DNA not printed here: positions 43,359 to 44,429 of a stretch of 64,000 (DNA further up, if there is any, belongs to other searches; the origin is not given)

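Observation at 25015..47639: Island cargo is dominated by enzymes that erase protein modifications, with no writers, toxins or phage genes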

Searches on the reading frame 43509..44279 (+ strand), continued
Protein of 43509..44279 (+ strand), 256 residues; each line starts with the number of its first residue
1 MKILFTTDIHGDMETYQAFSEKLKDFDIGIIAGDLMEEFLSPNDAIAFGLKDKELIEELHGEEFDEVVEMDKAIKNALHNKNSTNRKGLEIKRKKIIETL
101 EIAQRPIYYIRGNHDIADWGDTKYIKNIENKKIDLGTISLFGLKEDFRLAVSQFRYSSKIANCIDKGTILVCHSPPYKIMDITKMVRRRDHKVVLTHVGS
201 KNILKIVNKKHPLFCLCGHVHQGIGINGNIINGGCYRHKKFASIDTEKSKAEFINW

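Call 56: search_protein_families(library=padloc, max_evalue=0.001, proteins=[window:43509-44279:+])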
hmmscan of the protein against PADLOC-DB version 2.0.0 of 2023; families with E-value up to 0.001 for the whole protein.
window:43509-44279:+ (256 aa): 1 family
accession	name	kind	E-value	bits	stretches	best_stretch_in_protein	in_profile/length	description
PDLC04908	PDC-S10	-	1.9e-14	51.5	1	109-227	65-188/223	-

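Call 61: find_encoding_contigs(protein=P0024, flank=10000, max_places=2)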
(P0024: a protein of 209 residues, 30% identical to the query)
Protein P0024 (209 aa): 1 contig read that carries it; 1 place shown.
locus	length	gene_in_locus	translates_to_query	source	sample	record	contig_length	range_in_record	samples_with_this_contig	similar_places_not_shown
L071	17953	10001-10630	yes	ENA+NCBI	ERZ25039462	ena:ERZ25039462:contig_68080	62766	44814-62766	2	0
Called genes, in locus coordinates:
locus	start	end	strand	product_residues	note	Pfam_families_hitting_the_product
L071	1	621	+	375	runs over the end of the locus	PF00012:HSP70, PF01476:LysM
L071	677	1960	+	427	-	-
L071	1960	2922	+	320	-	PF01464:SLT, PF27553:SLT_superhelical (weak)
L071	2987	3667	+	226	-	-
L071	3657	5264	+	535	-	PF17854:FtsK_alpha, PF01580:FtsK_SpoIIIE, PF09397:FtsK_gamma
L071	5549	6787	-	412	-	PF13495:Phage_int_SAM_4, PF00589:Phage_integrase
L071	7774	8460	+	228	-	PF02493:MORN (faint)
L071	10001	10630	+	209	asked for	PF00149:Metallophos, PF12850:Metallophos_2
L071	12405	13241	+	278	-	PF01149:Fapy_DNA_glyco, PF06831:H2TH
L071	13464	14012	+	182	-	PF13302:Acetyltransf_3, PF13420:Acetyltransf_4 (weak), PF00583:Acetyltransf_1, PF08445:FR47 (weak), PF13523:Acetyltransf_8 (weak)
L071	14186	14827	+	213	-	-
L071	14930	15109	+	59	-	-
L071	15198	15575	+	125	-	PF00903:Glyoxalase, PF18029:Glyoxalase_6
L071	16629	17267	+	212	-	PF02353:CMAS (weak), PF13489:Methyltransf_23, PF01209:Ubie_methyltran (weak), PF13649:Methyltransf_25, PF13847:Methyltransf_31, PF08241:Methyltransf_11, PF08242:Methyltransf_12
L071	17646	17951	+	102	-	?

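Call 62: find_encoding_contigs(protein=P0016, flank=10000, max_places=2)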
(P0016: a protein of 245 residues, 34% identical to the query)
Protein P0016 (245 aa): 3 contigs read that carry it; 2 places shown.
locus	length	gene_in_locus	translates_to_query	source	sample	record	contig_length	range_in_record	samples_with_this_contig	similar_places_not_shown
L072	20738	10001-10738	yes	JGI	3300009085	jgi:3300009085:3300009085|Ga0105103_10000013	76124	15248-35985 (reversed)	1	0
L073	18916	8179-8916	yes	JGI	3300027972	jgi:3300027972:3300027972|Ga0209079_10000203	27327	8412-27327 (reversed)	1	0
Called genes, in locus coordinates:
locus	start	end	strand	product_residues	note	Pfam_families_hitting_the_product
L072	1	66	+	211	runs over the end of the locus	-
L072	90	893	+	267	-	PF00303:Thymidylat_synt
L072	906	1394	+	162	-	-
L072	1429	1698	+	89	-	-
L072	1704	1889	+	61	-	-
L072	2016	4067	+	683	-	-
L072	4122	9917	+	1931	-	PF05593:RHS_repeat (faint)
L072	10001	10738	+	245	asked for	PF00149:Metallophos, PF12850:Metallophos_2 (faint), PF14582:Metallophos_3 (faint)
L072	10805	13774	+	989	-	PF27421:TP_0855_helical (weak)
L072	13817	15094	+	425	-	PF02154:FliM, PF01052:FliMN_C, PF28396:SepQ_C (weak), PF01052:FliMN_C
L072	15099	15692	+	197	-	-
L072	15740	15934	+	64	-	-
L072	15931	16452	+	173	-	-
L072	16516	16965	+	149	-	-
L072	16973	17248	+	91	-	-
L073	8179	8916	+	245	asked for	PF00149:Metallophos, PF12850:Metallophos_2 (faint), PF14582:Metallophos_3 (faint)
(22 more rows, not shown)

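Call 63: find_encoding_contigs(protein=P0020, flank=10000, max_places=2)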
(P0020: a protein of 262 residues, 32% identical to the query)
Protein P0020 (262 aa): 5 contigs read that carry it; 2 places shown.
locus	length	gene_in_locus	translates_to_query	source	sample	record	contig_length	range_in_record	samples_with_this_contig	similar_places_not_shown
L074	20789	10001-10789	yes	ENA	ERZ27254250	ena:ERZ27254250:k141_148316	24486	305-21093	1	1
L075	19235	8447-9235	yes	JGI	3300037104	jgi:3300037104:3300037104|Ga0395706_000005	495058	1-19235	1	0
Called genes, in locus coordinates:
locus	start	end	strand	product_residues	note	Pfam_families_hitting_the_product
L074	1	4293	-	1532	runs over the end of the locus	?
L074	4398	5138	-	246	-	PF07484:Collar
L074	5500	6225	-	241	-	PF07484:Collar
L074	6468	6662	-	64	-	PF13683:rve_3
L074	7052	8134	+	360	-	PF14072:DndB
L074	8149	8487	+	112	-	-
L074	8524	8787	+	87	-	-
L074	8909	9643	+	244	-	-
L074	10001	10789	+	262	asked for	PF00149:Metallophos, PF12850:Metallophos_2 (faint)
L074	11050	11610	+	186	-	-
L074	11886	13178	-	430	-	PF01076:Mob_Pre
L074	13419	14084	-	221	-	-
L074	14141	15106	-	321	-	PF02195:ParB_N (weak)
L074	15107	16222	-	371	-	PF01656:CbiA, PF02374:ArsA_ATPase (faint), PF06564:CBP_BcsQ (weak), PF09140:MipZ, PF10609:ParA (weak), PF13614:AAA_31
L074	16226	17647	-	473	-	PF08706:D5_N, PF19263:DUF5906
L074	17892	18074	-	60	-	-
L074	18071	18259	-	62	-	-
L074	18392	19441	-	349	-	-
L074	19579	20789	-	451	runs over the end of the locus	PF00589:Phage_integrase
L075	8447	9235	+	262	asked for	PF00149:Metallophos, PF12850:Metallophos_2 (faint)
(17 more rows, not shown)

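Call 78: search_solved_structures(query=A4, max_evalue=0.001)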
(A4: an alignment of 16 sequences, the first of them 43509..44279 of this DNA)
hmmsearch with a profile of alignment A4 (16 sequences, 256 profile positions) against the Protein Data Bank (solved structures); distinct sequences matched with E-value up to 0.001: 3.
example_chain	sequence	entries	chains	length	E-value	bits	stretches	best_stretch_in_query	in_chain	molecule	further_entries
3rl4_A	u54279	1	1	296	4.5e-06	29.7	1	162-228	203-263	Metallophosphoesterase MPPED2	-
3rl3_A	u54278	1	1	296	0.00039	23.4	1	162-228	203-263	Metallophosphoesterase MPPED2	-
3rl5_A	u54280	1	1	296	0.00039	23.4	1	162-228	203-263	Metallophosphoesterase MPPED2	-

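Call 85: find_related_loci(query=A4, collection=viral_contigs, flank=5000)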
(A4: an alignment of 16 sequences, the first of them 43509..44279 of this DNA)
Query A4 (256 aa) in viral_contigs; peptide patterns used: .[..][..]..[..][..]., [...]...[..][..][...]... (x = any residue, [..] = any of these).
78 stretches matched a pattern; 3 encode a relative of the query (tblastn E <= 1e-3); 3 distinct loci.
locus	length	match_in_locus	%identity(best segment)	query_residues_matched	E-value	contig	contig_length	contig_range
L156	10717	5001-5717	32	1-247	4e-34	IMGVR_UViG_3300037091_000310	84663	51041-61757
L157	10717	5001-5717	32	1-247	4e-34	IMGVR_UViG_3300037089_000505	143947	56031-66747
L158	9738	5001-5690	45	1-226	5e-6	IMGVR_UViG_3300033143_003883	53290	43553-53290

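Call 114: search_dna_similar(query=window:43509-44279:+, collection=phages, mode=protein, max_rows=8)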
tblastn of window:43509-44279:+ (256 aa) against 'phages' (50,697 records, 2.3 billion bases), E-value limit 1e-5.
No match.
